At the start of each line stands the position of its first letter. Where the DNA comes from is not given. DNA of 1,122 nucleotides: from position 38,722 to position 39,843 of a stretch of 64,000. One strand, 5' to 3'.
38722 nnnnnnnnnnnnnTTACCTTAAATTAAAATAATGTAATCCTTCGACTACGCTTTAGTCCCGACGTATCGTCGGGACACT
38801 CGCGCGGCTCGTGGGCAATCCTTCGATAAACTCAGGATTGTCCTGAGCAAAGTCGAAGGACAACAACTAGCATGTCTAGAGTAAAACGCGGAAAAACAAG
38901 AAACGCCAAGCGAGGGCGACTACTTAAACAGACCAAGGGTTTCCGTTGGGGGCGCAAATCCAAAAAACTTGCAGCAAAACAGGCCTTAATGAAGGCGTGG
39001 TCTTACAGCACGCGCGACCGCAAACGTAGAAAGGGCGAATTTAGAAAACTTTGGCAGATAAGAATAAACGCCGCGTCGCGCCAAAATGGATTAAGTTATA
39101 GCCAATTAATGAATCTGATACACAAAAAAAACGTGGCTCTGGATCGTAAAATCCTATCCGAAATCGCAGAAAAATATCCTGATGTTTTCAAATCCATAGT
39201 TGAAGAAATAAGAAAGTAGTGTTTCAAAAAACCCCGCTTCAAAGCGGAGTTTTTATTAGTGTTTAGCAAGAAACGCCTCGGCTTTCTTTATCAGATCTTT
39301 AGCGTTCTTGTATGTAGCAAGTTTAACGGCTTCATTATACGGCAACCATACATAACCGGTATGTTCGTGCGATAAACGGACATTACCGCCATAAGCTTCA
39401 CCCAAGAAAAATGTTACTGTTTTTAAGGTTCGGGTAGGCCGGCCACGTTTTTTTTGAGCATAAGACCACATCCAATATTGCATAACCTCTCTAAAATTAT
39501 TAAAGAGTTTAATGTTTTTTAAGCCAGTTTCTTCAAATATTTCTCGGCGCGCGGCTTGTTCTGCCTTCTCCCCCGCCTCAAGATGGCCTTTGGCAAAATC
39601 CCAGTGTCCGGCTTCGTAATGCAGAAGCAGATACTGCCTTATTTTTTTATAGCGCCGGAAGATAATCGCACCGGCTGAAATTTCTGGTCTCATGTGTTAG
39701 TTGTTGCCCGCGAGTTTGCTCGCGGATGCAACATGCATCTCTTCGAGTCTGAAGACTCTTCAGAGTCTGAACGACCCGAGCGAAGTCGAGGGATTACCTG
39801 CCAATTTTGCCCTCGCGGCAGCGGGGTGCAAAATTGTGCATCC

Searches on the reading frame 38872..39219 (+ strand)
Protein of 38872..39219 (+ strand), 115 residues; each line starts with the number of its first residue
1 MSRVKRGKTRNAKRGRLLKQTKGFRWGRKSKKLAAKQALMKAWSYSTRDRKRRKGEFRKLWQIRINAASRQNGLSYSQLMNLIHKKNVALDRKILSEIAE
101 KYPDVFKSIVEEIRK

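Call 14: search_protein_families(library=pfam, proteins=[window:38872-39219:+])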
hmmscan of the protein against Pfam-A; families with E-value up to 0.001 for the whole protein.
window:38872-39219:+ (115 aa): 1 family
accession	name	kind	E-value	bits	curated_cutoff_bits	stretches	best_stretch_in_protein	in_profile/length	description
PF00453.23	Ribosomal_L20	-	6.7e-34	116.7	30.8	1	3-109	1-107/107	Ribosomal protein L20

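Call 17: find_encoding_contigs(protein=window:38872-39219:+, flank=10000, max_places=10)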
Protein window:38872-39219:+ (115 aa): 24 contigs read that carry it; 10 places shown.
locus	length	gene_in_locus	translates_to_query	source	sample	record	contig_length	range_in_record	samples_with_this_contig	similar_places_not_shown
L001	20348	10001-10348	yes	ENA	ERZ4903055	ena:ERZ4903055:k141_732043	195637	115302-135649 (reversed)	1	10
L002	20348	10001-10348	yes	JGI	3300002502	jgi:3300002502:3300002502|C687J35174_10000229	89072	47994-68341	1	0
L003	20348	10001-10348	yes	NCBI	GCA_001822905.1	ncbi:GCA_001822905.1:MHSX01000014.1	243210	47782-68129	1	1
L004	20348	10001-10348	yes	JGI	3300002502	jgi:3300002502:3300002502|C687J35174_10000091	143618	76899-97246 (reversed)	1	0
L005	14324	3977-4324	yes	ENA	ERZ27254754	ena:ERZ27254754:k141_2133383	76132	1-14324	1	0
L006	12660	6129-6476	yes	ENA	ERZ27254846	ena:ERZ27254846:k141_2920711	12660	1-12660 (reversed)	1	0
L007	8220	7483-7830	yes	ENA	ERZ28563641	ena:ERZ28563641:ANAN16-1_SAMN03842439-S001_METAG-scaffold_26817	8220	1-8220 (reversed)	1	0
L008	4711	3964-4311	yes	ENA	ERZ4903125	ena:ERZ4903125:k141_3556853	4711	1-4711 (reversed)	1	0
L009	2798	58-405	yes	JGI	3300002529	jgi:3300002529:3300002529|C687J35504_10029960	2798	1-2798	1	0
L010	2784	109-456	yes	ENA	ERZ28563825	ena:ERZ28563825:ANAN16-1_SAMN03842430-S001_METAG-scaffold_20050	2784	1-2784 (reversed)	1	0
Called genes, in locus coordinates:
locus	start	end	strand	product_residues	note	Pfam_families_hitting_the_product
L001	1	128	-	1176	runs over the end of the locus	PF00133:tRNA-synt_1, PF01921:tRNA-synt_1f (faint), PF09334:tRNA-synt_1g (weak), PF00300:His_Phos_1, PF00133:tRNA-synt_1, PF09334:tRNA-synt_1g, PF08264:Anticodon_1, PF19302:DUF5915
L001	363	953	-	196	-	-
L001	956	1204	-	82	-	-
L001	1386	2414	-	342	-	-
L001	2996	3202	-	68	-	-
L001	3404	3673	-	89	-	-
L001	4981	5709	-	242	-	PF01978:TrmB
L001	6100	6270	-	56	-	-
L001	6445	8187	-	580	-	PF03485:Arg_tRNA_synt_N, PF00750:tRNA-synt_1d, PF09334:tRNA-synt_1g (faint), PF05746:DALR_1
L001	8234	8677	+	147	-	PF01668:SmpB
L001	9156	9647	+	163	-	PF05198:IF3_N, PF00707:IF3_C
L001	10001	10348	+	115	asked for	PF00453:Ribosomal_L20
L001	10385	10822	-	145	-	PF00293:NUDIX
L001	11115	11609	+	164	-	-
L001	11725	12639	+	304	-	PF02163:Peptidase_M50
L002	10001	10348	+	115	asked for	PF00453:Ribosomal_L20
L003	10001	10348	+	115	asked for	PF00453:Ribosomal_L20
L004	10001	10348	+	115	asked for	PF00453:Ribosomal_L20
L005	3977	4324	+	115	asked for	PF00453:Ribosomal_L20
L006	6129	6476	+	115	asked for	PF00453:Ribosomal_L20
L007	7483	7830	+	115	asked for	PF00453:Ribosomal_L20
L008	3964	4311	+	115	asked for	PF00453:Ribosomal_L20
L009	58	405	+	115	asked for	PF00453:Ribosomal_L20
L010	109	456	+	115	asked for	PF00453:Ribosomal_L20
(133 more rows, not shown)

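Call 35: find_homologous_proteins(query=window:38872-39219:+, max_evalue=1e-20)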
Query window:38872-39219:+ (115 aa): 3092 proteins with E <= 1e-20 among 3796 candidates; the best 120 are listed.
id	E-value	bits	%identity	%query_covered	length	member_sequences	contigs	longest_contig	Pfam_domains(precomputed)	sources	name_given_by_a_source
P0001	2.2e-65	235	100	100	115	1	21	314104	PF00453.24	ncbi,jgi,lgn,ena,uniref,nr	ncbi:MAG: 50S ribosomal protein L20 [Candidatus Terrybacteria bacterium RIFCSPLOWO2_01_FULL_44_24]|u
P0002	2.2e-53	196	81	100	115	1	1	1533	PF00453.24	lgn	-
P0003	1.1e-51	191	80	100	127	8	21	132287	PF00453.24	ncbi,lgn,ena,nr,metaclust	ncbi:MAG: 50S ribosomal protein L20 [Parcubacteria group bacterium GW2011_GWA2_40_8]|nr:MAG: 50S rib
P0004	2.4e-48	180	72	100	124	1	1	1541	PF00453.24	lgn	-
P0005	1.8e-39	152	64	100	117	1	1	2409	PF00453.24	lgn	-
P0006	3.4e-39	151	65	100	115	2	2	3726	PF00453.24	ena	-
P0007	2.6e-38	148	65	100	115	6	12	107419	PF00453.24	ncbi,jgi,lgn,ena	-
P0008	2.8e-38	148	62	100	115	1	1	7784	PF00453.24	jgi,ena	-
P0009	3.0e-38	148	65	99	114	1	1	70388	PF00453.24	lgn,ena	-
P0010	3.7e-38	148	61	99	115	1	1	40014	PF00453.24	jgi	-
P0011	4.0e-38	147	59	100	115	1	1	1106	PF00453.24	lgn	-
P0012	5.0e-38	147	61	99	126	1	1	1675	PF00453.24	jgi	-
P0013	8.6e-38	146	64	99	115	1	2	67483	PF00453.24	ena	-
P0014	1.1e-37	146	62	99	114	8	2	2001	PF00453.24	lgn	-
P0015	1.2e-37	146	62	97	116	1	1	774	PF00453.24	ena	-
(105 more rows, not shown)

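Call 36: find_encoding_contigs(protein=P0003, flank=6000, max_places=3)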
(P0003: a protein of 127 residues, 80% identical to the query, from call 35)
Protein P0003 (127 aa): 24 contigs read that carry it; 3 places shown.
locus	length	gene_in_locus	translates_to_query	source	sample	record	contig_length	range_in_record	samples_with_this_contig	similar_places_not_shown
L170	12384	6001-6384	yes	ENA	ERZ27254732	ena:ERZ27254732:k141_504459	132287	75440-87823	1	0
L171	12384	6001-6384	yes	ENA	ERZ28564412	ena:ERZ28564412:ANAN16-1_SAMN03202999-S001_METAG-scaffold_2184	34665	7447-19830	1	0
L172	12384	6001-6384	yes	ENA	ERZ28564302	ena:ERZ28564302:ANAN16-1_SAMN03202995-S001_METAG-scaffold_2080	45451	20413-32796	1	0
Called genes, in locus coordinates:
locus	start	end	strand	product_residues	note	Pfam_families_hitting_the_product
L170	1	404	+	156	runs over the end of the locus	-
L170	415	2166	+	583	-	PF14716:HHH_8, PF14520:HHH_5, PF14791:DNA_pol_B_thumb, PF02811:PHP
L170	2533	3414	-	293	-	PF02163:Peptidase_M50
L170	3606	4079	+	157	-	PF00293:NUDIX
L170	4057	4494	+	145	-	PF01668:SmpB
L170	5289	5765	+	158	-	PF05198:IF3_N, PF00707:IF3_C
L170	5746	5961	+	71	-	PF01632:Ribosomal_L35p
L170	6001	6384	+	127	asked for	PF00453:Ribosomal_L20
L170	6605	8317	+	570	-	PF03485:Arg_tRNA_synt_N, PF00750:tRNA-synt_1d, PF09334:tRNA-synt_1g (faint), PF01921:tRNA-synt_1f (faint), PF05746:DALR_1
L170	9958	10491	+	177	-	-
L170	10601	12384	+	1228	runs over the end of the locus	PF00133:tRNA-synt_1, PF00300:His_Phos_1, PF00133:tRNA-synt_1, PF09334:tRNA-synt_1g, PF08264:Anticodon_1, PF19302:DUF5915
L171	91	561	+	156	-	-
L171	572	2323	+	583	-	PF14716:HHH_8, PF14520:HHH_5, PF14791:DNA_pol_B_thumb, PF02811:PHP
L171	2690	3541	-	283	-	PF02163:Peptidase_M50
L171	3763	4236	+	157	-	PF00293:NUDIX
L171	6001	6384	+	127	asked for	PF00453:Ribosomal_L20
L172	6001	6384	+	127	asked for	PF00453:Ribosomal_L20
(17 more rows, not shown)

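Call 37: find_encoding_contigs(protein=P0007, flank=6000, max_places=2)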
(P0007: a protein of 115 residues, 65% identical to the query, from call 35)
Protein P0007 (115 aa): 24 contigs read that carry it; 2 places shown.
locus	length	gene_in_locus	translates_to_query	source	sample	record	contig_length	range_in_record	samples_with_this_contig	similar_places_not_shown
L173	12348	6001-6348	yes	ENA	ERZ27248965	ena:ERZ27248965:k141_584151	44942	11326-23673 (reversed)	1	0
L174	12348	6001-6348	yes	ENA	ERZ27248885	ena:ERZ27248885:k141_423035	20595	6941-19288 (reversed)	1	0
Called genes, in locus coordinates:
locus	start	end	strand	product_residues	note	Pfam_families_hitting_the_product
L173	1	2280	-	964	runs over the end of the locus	PF00133:tRNA-synt_1, PF09334:tRNA-synt_1g (faint), PF01921:tRNA-synt_1f (weak), PF08264:Anticodon_1, PF19302:DUF5915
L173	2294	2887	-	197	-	PF00300:His_Phos_1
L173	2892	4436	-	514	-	PF03485:Arg_tRNA_synt_N, PF00750:tRNA-synt_1d, PF05746:DALR_1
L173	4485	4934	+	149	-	PF01668:SmpB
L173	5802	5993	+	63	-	PF01632:Ribosomal_L35p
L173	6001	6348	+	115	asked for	PF00453:Ribosomal_L20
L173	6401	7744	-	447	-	PF13537:GATase_7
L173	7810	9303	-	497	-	PF00478:IMPDH, PF01070:FMN_dh (faint), PF03060:NMO (faint), PF00571:CBS (faint)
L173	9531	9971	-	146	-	PF00293:NUDIX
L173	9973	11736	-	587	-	PF14716:HHH_8, PF00633:HHH (faint), PF10391:DNA_pol_lambd_f (weak), PF14520:HHH_5, PF14792:DNA_pol_B_palm, PF14791:DNA_pol_B_thumb, PF02811:PHP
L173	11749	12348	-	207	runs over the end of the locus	PF07690:MFS_1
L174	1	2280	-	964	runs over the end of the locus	PF00133:tRNA-synt_1, PF09334:tRNA-synt_1g (faint), PF01921:tRNA-synt_1f (weak), PF08264:Anticodon_1, PF19302:DUF5915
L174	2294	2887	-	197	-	PF00300:His_Phos_1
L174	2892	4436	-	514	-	PF03485:Arg_tRNA_synt_N, PF00750:tRNA-synt_1d, PF05746:DALR_1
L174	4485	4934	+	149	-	PF01668:SmpB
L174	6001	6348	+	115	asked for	PF00453:Ribosomal_L20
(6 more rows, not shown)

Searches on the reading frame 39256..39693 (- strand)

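Call 14: search_protein_families(library=pfam, proteins=[window:39256-39693:-])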
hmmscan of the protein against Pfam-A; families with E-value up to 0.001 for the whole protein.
window:39256-39693:- (145 aa): 1 family
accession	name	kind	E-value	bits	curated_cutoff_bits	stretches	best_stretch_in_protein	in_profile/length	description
PF00293.34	NUDIX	-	2.2e-17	63.7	21.1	1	5-134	4-130/134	NUDIX domain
